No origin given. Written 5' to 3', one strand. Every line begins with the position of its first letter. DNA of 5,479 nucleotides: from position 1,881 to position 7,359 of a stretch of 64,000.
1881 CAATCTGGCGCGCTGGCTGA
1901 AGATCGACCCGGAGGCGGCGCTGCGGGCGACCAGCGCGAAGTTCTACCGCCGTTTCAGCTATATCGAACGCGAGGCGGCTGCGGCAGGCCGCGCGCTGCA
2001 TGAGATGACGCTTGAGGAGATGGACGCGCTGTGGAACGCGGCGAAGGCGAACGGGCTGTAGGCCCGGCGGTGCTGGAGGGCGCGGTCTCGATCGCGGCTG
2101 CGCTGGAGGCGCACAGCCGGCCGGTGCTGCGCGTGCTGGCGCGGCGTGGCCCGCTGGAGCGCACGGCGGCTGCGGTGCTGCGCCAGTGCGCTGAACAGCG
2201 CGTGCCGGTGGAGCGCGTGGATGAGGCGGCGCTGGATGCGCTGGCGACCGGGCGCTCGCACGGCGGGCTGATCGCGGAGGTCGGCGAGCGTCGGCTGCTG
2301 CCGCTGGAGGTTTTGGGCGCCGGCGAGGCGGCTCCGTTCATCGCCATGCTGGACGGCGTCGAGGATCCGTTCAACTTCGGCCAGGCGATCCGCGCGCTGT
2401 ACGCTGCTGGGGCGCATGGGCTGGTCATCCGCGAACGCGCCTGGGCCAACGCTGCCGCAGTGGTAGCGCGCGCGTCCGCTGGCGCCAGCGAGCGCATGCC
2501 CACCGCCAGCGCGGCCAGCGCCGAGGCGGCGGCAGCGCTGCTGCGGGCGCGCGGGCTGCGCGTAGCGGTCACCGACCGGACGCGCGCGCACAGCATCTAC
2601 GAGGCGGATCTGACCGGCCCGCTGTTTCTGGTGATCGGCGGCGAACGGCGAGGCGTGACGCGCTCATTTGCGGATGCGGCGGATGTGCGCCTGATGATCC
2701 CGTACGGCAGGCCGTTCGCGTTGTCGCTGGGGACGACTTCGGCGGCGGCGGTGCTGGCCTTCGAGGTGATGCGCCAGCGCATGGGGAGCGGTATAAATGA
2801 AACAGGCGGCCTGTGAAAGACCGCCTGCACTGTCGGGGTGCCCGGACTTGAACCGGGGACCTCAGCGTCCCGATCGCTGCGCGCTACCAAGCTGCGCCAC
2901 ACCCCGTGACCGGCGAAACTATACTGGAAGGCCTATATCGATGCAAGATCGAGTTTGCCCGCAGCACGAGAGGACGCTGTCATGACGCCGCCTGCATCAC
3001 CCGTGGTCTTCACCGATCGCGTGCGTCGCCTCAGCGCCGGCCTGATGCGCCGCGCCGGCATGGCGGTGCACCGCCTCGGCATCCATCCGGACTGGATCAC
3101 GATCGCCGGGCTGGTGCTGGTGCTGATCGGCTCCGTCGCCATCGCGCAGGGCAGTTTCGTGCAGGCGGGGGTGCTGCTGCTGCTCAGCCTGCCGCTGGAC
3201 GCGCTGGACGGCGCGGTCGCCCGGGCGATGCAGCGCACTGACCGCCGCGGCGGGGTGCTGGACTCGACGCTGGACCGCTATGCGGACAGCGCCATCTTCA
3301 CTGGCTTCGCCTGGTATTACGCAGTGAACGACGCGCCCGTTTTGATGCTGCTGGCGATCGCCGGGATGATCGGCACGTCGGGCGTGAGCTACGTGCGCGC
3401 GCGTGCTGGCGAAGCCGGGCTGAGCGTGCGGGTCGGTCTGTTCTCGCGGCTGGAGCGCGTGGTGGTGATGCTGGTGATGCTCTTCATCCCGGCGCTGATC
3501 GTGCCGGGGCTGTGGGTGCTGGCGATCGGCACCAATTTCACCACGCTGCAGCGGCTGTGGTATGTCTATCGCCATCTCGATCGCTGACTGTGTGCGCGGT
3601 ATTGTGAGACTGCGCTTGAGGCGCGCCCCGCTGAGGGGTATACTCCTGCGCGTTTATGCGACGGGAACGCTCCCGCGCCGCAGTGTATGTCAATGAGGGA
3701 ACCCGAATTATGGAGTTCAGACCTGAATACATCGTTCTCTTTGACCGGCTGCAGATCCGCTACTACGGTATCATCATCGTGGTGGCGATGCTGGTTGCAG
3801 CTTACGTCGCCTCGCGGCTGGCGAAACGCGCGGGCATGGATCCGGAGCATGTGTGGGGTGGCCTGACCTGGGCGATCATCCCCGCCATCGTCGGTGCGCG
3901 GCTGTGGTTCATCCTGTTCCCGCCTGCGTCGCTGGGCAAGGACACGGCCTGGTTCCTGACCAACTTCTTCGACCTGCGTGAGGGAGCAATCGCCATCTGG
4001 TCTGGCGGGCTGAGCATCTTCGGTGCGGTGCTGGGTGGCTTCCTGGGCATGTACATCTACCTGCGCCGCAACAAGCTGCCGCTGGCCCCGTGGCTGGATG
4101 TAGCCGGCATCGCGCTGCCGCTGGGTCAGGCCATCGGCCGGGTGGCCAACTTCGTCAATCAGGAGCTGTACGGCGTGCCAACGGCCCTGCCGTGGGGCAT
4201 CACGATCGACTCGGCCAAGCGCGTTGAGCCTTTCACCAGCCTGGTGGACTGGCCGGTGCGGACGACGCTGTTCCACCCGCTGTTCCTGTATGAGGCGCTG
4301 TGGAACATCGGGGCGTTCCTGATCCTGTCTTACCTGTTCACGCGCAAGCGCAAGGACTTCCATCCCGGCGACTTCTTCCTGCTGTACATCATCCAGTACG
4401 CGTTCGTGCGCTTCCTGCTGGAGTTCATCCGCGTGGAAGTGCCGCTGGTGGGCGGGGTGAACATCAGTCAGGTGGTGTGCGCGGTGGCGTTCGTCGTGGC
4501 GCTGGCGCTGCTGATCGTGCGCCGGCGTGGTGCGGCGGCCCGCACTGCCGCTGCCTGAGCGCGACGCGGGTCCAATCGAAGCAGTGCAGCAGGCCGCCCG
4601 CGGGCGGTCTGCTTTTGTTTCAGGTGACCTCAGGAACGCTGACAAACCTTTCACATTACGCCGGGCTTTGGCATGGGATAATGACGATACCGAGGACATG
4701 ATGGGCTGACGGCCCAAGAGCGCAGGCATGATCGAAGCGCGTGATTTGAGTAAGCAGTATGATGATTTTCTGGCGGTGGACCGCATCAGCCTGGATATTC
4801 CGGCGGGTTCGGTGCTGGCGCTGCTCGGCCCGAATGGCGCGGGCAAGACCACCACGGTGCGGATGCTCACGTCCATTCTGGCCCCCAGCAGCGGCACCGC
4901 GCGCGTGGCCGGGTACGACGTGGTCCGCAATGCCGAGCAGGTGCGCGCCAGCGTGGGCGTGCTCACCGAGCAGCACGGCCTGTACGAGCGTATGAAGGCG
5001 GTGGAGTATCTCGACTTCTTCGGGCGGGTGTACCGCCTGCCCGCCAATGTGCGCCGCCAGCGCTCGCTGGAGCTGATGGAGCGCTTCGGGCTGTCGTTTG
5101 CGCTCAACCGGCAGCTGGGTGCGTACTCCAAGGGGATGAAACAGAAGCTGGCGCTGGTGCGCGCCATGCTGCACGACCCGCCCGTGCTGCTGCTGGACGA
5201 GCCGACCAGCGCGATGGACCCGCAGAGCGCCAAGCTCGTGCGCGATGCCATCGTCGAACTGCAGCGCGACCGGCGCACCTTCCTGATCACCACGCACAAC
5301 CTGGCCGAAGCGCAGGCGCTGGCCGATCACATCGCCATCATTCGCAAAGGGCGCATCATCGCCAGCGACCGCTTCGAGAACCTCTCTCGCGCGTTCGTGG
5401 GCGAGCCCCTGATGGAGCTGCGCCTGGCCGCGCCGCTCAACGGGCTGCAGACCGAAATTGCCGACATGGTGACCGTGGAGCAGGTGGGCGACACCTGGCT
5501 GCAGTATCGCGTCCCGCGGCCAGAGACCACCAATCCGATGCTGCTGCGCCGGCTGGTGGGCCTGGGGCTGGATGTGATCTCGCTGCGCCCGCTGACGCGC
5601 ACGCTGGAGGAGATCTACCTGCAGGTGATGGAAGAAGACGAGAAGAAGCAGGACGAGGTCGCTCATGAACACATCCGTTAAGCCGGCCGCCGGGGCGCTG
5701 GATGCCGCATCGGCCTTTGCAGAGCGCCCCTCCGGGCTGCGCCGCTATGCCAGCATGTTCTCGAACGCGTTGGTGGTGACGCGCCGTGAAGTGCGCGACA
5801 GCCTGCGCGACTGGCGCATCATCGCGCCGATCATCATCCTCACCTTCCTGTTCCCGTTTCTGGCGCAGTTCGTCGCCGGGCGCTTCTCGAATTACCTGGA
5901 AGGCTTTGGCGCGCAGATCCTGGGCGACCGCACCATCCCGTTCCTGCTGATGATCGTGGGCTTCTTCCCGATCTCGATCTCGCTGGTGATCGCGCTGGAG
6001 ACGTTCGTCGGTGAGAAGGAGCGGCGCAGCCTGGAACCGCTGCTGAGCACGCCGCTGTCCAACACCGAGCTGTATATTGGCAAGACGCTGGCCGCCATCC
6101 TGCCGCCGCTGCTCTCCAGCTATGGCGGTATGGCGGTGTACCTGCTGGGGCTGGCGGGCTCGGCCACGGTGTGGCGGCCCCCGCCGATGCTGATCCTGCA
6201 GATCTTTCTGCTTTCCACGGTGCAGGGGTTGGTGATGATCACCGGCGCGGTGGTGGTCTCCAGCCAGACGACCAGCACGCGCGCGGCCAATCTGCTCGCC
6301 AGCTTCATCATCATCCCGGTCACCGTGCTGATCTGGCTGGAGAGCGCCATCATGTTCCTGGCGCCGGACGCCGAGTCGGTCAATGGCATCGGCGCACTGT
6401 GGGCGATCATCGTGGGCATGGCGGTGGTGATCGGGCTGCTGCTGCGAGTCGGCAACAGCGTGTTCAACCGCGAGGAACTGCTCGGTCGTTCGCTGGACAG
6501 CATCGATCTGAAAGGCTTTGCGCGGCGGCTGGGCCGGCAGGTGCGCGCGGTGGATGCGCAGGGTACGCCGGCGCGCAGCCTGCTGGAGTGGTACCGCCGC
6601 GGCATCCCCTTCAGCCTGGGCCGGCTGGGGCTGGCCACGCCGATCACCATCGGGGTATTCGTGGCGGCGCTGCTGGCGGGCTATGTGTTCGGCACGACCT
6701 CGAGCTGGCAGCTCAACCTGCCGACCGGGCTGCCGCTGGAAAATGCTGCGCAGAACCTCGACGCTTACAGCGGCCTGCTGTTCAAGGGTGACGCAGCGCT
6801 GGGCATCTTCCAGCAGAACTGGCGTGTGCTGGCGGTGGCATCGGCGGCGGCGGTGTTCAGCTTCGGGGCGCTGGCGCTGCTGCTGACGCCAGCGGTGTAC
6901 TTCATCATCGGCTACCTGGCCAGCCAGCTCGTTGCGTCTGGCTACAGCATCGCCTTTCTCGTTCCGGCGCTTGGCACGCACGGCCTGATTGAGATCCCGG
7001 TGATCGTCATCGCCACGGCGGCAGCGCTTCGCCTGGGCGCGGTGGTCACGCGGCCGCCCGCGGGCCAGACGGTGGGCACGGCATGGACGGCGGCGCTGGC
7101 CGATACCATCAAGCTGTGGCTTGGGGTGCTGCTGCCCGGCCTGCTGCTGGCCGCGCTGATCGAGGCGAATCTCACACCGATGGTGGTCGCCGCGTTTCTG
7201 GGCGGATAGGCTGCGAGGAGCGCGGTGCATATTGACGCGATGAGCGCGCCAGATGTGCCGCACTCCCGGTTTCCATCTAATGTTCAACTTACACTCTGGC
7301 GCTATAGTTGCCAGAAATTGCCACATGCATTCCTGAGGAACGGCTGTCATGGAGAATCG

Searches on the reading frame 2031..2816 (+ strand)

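Call 49: search_protein_families(library=pfam, proteins=[window:2031-2816:+], max_evalue=0.0001)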
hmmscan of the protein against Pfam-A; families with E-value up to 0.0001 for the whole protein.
window:2031-2816:+ (261 aa): 2 families
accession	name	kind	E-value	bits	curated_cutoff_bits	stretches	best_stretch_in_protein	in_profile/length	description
PF00588.24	SpoU_methylase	-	5.5e-24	85.3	29.7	1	103-243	2-141/142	SpoU rRNA Methylase family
PF08032.17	SpoU_sub_bind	-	2.5e-10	41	22.8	1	15-86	2-72/76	RNA 2'-O ribose methyltransferase substrate binding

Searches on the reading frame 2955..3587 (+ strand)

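Call 49: search_protein_families(library=pfam, proteins=[window:2955-3587:+], max_evalue=0.0001)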
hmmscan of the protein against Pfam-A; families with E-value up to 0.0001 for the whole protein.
window:2955-3587:+ (210 aa): 1 family
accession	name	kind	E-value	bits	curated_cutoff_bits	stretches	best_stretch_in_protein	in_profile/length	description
PF01066.26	CDP-OH_P_transf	-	1.4e-13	51.9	22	1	44-191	3-145/152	CDP-alcohol phosphatidyltransferase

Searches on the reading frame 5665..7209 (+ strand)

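Call 49: search_protein_families(library=pfam, proteins=[window:5665-7209:+], max_evalue=0.0001)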
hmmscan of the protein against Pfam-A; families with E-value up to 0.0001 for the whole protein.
window:5665-7209:+ (514 aa): 3 families
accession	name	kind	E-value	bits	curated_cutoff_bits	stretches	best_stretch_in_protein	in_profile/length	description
PF01944.22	SpoIIM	-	9.4e-17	61.9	26.9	1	330-505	3-163/163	Stage II sporulation protein M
PF12679.13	ABC2_membrane_2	-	8.3e-08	32.3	27.2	1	37-233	2-208/283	ABC-2 family transporter protein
PF12698.13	ABC2_membrane_3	-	5.1e-06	26.3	31.6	1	92-262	162-318/347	ABC-2 family transporter protein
